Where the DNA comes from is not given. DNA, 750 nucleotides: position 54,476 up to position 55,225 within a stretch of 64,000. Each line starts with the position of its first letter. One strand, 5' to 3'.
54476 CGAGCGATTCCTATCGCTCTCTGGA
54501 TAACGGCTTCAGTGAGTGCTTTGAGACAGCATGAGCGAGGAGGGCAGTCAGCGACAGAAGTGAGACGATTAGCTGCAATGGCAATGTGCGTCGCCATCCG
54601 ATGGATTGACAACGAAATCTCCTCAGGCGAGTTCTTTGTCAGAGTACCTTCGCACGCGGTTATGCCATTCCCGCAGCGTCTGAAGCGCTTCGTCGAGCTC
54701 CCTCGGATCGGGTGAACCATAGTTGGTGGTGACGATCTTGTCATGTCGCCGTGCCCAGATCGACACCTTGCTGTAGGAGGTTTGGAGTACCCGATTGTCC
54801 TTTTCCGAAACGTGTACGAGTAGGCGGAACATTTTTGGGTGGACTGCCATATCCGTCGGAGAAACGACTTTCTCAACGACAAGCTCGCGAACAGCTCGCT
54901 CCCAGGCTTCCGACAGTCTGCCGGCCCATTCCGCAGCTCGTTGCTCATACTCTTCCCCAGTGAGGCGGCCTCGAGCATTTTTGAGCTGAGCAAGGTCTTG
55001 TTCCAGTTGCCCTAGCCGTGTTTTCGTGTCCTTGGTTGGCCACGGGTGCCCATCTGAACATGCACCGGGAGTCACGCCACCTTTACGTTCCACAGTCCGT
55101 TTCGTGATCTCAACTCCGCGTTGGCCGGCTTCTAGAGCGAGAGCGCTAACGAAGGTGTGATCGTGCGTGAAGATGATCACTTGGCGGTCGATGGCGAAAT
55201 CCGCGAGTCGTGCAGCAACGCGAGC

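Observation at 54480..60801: Three-gene minus-strand island (SAM-MTase -> MmeI-like Type IIG R-M -> Rad50/RloC-like zinc-hook ABC ATPase) inserted beside the menaquinone cluster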

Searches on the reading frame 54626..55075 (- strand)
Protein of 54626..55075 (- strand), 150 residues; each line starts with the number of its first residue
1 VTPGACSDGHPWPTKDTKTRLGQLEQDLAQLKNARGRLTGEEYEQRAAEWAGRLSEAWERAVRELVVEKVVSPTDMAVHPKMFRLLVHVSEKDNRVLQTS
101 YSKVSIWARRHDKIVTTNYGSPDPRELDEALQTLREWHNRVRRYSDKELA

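Call 32: search_protein_families(library=pfam, proteins=[window:54626-55075:-], max_evalue=10)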
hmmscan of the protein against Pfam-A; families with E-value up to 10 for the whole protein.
seq(150 aa): 2 families
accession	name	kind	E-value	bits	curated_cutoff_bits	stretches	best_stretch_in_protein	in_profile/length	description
PF13756.12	Stimulus_sens_1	-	0.11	13.4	29.8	1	22-67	28-73/111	Stimulus-sensing domain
PF03732.24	Retrotrans_gag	-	0.11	13.1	24.1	1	96-146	18-68/97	Retrotransposon gag protein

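Call 33: predict_structure(alignment_id=A3)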
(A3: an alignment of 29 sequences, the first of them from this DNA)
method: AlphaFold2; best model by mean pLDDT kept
length: 150 residues; sequences in the alignment: 29
mean_pLDDT: 87.3   pTM: 0.80
mean pLDDT of the five models: 87.3, 86.2, 85.2, 81.3, 77.5
residues with pLDDT >= 90: 101; 70-90: 27; 50-70: 16; < 50: 6
segments of 3 or more residues with pLDDT < 50: 1-3, 5-7
pLDDT, mean of each block of 10 residues (from residue 1): 48 80 98 96 95 94 93 90 89 95 87 64 96 97 87
secondary structure, 60 per line:
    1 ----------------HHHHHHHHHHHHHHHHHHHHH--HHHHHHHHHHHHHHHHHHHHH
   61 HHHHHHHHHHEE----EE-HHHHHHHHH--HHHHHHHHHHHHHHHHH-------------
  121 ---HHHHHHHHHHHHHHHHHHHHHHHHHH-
elements in order: H17-37 H40-70 H80-88 H91-107 H124-149

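Call 43: search_solved_structures(query=A3, max_evalue=10)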
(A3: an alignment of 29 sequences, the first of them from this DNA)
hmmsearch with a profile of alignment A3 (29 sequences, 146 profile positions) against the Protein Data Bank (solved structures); distinct sequences matched with E-value up to 10: 10.
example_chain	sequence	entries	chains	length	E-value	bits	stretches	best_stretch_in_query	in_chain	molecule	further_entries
8gu7_A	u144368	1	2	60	0.17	14.9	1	7-40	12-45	Beclin 1-associated autophagy-related key regulator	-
4c7n_B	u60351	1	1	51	0.44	13.6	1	13-52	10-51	SYNTHETIC ALPHA-HELIX, IM10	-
9ene_A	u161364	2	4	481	1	12.4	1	16-58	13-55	tRNA pseudouridine(38/39) synthase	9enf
8okd_A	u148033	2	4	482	1.1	12.4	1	16-58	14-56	tRNA pseudouridine(38/39) synthase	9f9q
9enb_A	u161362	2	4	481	1.1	12.3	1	16-58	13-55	tRNA pseudouridine(38/39) synthase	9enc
9kd0_A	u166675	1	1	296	1.3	12.1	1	47-79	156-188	4-deoxy-L-threo-5-hexosulose-uronate ketol-isomerase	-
3tnu_B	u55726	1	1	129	2.1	11.4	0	93-143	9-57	Keratin, type II cytoskeletal 5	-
9tlt_A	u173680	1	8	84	2.3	11.3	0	18-73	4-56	Sc-apCC-2-KLHL20-4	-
4zry_B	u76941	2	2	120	5.1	10.1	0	14-45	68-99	Keratin, type II cytoskeletal 1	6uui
6jfv_B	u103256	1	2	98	9.5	9.3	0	14-44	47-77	Keratin, type II cytoskeletal 5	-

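Call 59: search_protein_representatives(alignment_id=A3)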
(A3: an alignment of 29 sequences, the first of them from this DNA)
Query: 29 sequences, 146 profile positions. Proteins with E-value up to 0.001 (for the whole library): 1389; up to 1e-10: 626; up to 1e-30: 85. The best 150 are listed.
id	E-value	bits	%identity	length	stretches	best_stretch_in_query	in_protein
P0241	2.6e-62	225.2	-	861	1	2-146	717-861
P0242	8.2e-62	223.6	-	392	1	1-146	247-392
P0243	4.8e-61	221.1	-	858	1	3-145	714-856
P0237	3.3e-60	218.4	-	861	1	2-145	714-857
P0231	9.5e-59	213.7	-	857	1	3-146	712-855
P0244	1.9e-58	212.7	-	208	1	2-146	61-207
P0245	6.1e-58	211.1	-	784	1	2-145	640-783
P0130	1.0e-57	210.4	-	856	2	2-146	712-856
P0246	9.9e-57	207.1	-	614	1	2-145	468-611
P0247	1.4e-56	206.7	-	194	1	2-145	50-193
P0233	1.6e-56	206.5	-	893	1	1-145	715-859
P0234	4.8e-56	204.9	-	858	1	2-146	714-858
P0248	7.9e-56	204.2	-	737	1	2-145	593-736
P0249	9.4e-56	204.0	-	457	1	2-146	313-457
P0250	5.1e-55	201.6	-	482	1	3-145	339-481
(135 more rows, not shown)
